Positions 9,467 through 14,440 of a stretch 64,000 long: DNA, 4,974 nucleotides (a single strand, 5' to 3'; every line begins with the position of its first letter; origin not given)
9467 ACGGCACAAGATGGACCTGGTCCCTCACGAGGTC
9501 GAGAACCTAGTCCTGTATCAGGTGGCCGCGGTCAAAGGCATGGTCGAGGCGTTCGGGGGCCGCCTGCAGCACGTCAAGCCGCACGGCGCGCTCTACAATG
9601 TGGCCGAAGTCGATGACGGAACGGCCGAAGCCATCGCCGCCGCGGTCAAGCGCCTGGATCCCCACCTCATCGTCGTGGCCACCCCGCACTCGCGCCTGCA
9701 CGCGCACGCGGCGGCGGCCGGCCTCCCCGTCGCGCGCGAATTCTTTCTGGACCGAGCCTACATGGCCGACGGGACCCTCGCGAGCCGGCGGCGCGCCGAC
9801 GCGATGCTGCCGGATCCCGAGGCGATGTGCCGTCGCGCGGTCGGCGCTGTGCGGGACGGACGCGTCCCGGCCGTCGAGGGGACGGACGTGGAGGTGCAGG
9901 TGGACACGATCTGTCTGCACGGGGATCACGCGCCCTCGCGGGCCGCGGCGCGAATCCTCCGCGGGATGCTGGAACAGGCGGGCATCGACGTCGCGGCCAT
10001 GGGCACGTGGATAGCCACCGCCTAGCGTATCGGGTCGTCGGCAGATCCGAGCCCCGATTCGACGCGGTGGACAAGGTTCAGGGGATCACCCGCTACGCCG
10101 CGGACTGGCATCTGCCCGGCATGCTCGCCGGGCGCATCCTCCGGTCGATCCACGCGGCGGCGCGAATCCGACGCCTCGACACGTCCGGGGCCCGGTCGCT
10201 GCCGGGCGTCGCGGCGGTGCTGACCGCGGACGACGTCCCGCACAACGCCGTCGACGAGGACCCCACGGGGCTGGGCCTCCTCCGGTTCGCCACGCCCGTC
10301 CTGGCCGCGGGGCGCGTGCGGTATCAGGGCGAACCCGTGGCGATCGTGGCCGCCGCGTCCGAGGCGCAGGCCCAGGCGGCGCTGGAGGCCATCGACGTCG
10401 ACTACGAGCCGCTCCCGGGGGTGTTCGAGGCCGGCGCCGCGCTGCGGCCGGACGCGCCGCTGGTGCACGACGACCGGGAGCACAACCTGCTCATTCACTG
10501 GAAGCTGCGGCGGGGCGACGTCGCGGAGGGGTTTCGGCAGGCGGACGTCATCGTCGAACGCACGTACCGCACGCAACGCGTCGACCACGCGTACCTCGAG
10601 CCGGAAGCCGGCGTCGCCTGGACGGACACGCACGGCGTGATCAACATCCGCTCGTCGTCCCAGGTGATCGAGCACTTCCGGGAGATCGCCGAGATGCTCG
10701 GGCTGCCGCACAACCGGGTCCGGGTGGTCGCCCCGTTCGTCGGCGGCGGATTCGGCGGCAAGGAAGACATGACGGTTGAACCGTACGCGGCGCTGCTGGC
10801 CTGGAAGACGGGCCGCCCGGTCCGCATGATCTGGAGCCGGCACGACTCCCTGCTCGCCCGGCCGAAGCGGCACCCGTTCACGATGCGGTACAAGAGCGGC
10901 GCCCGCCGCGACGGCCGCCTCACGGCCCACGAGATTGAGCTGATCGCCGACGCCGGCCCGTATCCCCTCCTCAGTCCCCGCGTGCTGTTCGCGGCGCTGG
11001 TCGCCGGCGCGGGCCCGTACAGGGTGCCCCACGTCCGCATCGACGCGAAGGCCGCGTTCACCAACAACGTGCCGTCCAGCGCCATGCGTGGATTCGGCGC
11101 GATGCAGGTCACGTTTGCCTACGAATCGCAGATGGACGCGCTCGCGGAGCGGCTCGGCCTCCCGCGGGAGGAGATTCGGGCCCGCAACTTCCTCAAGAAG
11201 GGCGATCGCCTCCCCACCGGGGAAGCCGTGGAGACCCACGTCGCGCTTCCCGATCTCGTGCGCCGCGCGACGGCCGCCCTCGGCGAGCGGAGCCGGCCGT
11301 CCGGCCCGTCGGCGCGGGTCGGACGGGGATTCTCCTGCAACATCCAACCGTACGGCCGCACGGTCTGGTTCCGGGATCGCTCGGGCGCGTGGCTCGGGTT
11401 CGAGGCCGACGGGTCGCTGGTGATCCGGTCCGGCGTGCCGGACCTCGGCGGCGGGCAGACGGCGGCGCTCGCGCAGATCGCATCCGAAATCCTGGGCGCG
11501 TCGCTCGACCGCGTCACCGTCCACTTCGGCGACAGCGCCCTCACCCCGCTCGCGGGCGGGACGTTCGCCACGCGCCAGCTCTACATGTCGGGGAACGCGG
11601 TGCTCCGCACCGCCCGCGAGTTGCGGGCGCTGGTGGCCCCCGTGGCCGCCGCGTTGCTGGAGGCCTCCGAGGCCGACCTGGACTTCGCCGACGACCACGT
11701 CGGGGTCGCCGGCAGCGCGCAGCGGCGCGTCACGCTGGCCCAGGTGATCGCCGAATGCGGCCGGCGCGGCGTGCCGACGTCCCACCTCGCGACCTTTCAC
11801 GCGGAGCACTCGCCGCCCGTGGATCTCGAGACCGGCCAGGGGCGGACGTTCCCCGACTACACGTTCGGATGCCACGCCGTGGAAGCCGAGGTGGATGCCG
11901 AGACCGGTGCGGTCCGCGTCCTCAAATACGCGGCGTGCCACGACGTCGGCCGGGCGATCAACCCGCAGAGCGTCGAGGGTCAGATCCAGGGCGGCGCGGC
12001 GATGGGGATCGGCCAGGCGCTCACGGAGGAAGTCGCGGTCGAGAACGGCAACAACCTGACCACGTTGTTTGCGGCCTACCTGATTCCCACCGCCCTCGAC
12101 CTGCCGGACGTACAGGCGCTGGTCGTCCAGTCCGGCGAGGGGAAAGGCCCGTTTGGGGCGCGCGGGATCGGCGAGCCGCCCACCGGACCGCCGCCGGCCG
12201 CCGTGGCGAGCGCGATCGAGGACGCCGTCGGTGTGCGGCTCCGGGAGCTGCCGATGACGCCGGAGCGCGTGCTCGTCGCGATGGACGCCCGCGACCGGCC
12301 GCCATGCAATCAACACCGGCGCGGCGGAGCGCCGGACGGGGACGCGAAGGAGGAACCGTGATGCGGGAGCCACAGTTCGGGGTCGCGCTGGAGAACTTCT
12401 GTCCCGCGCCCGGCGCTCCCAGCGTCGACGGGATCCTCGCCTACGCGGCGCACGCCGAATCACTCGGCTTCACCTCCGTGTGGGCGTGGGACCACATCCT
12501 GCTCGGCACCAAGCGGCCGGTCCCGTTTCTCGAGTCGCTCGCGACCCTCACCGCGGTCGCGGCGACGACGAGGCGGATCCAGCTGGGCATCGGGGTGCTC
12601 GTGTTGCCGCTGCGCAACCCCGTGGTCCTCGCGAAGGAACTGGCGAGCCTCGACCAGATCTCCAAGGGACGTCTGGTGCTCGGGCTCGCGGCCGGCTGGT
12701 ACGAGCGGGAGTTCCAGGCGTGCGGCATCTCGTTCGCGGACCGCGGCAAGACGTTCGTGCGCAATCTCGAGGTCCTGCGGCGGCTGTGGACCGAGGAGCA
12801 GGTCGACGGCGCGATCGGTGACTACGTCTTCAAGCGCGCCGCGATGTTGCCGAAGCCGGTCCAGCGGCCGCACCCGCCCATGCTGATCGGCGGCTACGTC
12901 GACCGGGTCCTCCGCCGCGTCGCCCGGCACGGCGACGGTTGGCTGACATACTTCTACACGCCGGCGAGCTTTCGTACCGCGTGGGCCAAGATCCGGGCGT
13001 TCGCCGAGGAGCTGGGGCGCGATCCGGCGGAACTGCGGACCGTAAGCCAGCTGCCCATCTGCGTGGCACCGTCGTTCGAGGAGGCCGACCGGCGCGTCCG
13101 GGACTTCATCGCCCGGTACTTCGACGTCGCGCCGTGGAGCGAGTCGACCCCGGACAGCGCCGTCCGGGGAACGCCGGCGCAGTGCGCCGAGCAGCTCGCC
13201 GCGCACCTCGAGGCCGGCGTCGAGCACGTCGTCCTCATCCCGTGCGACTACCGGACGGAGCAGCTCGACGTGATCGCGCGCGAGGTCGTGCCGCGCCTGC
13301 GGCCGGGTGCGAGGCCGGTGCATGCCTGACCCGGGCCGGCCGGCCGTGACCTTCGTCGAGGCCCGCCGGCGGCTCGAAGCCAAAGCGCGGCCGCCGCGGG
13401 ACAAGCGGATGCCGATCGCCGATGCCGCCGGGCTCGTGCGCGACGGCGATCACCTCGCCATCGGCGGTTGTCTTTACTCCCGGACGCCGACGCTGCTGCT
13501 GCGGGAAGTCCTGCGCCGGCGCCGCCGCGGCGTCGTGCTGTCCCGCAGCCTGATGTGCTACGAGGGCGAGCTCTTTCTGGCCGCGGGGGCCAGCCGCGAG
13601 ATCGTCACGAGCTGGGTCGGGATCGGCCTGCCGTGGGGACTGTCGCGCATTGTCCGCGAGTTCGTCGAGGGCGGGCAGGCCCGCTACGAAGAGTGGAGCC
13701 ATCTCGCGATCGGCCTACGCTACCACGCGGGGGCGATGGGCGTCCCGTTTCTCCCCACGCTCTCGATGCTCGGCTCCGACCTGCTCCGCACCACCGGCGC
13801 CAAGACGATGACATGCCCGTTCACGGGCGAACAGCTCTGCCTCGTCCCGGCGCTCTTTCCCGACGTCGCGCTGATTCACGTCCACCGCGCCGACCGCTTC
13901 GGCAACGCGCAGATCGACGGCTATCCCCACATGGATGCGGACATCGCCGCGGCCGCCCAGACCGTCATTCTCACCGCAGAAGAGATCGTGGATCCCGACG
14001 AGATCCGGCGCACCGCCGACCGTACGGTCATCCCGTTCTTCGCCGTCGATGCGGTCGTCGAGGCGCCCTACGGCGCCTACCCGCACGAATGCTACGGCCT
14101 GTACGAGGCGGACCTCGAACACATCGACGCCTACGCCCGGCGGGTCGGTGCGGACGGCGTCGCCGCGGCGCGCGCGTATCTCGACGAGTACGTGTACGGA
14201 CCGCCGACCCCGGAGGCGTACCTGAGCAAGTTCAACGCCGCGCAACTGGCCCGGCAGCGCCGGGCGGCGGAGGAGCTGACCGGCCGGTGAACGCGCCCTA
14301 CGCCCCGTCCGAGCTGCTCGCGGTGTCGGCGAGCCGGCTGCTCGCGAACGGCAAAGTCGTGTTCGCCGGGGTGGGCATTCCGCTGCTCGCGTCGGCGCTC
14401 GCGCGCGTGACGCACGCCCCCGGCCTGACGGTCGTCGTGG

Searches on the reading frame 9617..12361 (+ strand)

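Call 46: search_protein_families(library=pfam, proteins=[window:9617-12361:+], max_evalue=0.0001)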
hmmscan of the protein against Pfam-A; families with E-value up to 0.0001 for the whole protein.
window:9617-12361:+ (914 aa): 3 families
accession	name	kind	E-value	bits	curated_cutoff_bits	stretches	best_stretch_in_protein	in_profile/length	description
PF02738.23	MoCoBD_1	-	1.9e-81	273.2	27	1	283-525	1-244/244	Molybdopterin cofactor-binding domain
PF20256.3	MoCoBD_2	-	7.5e-72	242.6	27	1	563-830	21-283/283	Molybdopterin cofactor-binding domain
PF01315.27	Ald_Xan_dh_C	-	1.4e-25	90.2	31.3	1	156-267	2-110/110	Aldehyde oxidase and xanthine dehydrogenase, a/b hammerhead domain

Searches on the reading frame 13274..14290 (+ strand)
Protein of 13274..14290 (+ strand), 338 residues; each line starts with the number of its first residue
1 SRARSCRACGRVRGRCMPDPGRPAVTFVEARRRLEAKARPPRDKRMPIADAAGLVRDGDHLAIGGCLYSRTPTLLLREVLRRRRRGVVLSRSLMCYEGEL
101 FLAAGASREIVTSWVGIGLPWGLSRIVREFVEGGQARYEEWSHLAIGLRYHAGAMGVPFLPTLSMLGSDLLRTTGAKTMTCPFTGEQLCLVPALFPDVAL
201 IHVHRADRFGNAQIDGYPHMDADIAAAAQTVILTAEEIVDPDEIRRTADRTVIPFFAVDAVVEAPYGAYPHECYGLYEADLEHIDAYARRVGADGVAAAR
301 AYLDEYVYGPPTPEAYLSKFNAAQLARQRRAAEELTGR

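Call 46: search_protein_families(library=pfam, proteins=[window:13274-14290:+], max_evalue=0.0001)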
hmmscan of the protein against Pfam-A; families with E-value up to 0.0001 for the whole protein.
window:13274-14290:+ (338 aa): 1 family
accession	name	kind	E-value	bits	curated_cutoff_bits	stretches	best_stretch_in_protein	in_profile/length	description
PF01144.29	CoA_trans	-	4.2e-26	92.1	23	1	48-264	4-217/217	Coenzyme A transferase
